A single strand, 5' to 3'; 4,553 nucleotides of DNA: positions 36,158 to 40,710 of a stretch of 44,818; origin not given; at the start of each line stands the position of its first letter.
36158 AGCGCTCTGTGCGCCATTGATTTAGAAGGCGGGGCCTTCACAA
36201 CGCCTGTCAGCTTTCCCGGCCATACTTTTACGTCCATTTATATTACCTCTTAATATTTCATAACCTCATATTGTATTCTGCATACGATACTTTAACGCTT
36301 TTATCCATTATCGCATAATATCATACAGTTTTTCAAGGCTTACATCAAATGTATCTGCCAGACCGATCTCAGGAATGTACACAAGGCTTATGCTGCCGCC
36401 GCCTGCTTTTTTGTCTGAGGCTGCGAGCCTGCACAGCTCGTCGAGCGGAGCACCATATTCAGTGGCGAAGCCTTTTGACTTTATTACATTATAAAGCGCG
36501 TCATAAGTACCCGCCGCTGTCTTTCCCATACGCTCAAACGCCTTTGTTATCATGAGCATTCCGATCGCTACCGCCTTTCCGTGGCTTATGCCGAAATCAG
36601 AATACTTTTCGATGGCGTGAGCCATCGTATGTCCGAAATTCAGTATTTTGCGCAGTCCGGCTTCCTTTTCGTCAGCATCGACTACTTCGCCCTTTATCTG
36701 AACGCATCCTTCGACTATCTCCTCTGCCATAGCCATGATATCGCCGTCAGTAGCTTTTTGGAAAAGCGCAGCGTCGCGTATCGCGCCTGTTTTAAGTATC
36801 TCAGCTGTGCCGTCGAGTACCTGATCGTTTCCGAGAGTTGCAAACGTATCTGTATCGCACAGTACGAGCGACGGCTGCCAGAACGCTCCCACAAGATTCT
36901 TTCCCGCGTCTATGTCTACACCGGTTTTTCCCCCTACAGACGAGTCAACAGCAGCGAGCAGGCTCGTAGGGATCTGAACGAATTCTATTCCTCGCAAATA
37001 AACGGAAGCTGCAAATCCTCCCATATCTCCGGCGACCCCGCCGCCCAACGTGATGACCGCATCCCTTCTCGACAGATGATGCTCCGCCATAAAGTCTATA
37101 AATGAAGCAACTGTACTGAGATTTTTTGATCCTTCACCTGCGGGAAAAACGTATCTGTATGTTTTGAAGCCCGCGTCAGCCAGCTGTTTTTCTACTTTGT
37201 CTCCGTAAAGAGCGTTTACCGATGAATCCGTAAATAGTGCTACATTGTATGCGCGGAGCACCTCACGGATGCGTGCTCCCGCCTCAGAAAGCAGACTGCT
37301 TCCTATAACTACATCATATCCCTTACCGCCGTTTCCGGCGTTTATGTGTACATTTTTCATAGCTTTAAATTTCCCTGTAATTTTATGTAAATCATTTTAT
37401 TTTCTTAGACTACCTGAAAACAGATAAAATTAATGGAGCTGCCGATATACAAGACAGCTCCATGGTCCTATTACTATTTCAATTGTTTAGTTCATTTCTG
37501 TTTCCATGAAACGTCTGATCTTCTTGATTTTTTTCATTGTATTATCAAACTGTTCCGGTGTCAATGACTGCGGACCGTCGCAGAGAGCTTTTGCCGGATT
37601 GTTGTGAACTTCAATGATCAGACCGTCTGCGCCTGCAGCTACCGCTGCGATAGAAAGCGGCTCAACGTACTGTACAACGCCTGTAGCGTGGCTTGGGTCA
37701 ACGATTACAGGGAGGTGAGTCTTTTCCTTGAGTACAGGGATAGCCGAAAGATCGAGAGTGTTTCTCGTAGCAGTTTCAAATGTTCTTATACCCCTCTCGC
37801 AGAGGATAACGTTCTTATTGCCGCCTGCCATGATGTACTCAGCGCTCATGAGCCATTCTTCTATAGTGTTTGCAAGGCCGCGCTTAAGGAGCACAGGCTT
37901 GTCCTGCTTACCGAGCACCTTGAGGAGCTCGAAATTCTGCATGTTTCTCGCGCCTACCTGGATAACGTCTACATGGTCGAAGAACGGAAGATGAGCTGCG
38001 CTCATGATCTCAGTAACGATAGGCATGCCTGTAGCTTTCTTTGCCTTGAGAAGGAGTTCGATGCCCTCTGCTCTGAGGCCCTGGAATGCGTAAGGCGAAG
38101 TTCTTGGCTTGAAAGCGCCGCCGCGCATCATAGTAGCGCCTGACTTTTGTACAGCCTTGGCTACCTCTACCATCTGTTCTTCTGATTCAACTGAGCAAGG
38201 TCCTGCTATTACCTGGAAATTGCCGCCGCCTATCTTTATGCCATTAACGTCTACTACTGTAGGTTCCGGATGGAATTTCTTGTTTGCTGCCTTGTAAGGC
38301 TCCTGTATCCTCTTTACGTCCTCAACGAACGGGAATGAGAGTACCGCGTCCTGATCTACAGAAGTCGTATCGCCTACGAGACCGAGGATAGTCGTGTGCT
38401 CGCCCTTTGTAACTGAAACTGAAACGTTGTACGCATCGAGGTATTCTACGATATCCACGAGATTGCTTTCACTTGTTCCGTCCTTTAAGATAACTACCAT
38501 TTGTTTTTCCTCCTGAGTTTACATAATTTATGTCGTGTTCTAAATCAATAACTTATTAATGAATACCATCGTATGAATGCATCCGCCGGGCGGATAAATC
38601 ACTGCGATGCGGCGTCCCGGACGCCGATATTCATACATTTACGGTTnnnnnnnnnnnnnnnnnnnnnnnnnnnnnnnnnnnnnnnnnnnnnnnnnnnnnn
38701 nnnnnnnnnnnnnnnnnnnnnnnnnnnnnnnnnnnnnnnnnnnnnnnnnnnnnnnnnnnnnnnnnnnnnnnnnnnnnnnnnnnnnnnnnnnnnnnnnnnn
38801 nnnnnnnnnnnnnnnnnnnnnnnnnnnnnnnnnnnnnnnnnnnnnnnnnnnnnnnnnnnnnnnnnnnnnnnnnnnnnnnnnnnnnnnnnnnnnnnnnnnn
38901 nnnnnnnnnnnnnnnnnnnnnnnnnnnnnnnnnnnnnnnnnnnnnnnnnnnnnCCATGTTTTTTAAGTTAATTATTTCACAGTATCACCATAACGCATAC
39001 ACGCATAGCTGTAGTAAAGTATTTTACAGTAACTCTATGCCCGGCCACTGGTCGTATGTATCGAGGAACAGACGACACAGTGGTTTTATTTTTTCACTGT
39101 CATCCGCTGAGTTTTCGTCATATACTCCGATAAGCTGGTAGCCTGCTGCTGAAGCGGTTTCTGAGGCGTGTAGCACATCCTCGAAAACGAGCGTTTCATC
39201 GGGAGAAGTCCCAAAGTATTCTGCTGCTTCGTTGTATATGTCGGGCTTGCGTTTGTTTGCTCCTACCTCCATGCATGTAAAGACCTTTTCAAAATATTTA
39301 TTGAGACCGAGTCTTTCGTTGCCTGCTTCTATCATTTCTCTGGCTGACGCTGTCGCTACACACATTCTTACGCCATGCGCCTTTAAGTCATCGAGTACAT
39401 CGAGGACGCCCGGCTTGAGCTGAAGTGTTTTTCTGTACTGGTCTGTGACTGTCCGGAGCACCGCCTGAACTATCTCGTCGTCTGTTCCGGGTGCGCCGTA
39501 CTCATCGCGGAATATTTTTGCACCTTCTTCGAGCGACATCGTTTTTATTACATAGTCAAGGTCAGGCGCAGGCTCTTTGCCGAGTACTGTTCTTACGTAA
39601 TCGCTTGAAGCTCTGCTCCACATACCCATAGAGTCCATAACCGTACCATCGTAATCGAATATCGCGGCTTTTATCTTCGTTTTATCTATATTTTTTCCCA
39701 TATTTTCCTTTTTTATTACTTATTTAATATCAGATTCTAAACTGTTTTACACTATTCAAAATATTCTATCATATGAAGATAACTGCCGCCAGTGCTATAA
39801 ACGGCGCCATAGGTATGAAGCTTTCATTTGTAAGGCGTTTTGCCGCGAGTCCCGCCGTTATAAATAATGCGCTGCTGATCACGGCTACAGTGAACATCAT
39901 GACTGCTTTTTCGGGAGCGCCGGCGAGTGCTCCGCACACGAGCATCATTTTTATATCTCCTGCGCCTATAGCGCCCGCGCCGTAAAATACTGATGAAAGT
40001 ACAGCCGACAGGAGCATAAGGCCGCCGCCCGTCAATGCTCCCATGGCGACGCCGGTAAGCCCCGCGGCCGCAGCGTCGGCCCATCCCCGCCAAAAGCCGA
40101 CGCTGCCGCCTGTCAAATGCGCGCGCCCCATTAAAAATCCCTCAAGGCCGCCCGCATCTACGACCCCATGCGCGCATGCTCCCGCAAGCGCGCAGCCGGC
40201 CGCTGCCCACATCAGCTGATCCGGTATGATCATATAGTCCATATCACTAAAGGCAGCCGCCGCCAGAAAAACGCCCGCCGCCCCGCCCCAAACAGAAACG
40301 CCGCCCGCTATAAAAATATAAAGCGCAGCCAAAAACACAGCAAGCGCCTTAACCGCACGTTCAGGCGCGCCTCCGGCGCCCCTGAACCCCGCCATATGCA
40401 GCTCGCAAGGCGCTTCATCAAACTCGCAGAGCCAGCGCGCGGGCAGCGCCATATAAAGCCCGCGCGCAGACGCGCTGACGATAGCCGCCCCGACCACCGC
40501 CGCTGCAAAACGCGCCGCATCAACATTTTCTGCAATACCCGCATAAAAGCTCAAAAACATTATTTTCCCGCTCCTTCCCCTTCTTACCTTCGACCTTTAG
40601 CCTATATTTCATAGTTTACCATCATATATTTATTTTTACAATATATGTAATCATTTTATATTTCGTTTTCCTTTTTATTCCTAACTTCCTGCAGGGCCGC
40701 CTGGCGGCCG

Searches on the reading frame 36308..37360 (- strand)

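Call 94: search_protein_families(library=pfam, proteins=[window:36308-37360:-], max_evalue=0.00001)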
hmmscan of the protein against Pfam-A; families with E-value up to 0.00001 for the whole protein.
window:36308-37360:- (350 aa): 4 families
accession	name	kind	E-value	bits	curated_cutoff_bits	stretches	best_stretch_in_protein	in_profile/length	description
PF01761.26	DHQ_synthase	-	6.5e-44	148.7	24.2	1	70-181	2-113/115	3-dehydroquinate synthase N-terminal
PF24621.2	DHQS_C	-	4.4e-35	121.2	27.6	1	184-319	1-144/144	3-dehydroquinate synthase C-terminal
PF13685.12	Fe-ADH_2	-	2e-09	38.1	28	1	19-134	2-108/149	Iron-containing alcohol dehydrogenase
PF00465.25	Fe-ADH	-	4.1e-06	26.9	31.3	1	17-133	4-130/168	Iron-containing alcohol dehydrogenase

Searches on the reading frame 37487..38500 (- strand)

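Call 94: search_protein_families(library=pfam, proteins=[window:37487-38500:-], max_evalue=0.00001)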
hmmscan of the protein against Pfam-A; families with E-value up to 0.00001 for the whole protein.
window:37487-38500:- (337 aa): 3 families
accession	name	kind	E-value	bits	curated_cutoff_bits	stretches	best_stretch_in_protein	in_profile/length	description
PF00793.26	DAHP_synth_1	-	2.3e-82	276.4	25.5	1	83-327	4-266/270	DAHP synthetase I family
PF18152.6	DAHP_snth_FXD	-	2.2e-18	66.3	27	1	1-67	1-67/67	DAHP synthase ferredoxin-like domain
PF03102.20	NeuB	-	2.9e-09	37.2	22.1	1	144-333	55-237/241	NeuB family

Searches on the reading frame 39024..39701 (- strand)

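Call 94: search_protein_families(library=pfam, proteins=[window:39024-39701:-], max_evalue=0.00001)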
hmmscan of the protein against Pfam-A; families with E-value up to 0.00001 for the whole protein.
window:39024-39701:- (225 aa): 3 families
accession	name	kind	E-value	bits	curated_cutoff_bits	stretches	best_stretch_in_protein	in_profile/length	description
PF13419.12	HAD_2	-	1.7e-23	84.1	23.8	1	14-193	2-178/178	Haloacid dehalogenase-like hydrolase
PF00702.32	Hydrolase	-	2.8e-20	74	26.4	1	10-187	1-191/191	haloacid dehalogenase-like hydrolase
PF12710.13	HAD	-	1.5e-07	32.5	27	1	13-136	1-138/189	haloacid dehalogenase-like hydrolase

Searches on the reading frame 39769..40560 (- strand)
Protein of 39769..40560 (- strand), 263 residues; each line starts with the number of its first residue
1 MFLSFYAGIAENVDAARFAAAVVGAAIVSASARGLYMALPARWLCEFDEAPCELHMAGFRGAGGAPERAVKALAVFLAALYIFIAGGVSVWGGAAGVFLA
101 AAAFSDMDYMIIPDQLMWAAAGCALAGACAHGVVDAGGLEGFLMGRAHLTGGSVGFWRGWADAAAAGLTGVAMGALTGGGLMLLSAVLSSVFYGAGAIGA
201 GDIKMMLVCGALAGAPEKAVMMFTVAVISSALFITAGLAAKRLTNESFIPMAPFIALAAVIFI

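Call 94: search_protein_families(library=pfam, proteins=[window:39769-40560:-], max_evalue=0.00001)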
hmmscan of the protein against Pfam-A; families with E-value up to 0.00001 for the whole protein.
window:39769-40560:- (263 aa): 1 family
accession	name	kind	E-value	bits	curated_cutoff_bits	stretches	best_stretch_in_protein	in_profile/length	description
PF01478.23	Peptidase_A24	-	5.2e-07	30.5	26.5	1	97-231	5-101/104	Type IV leader peptidase family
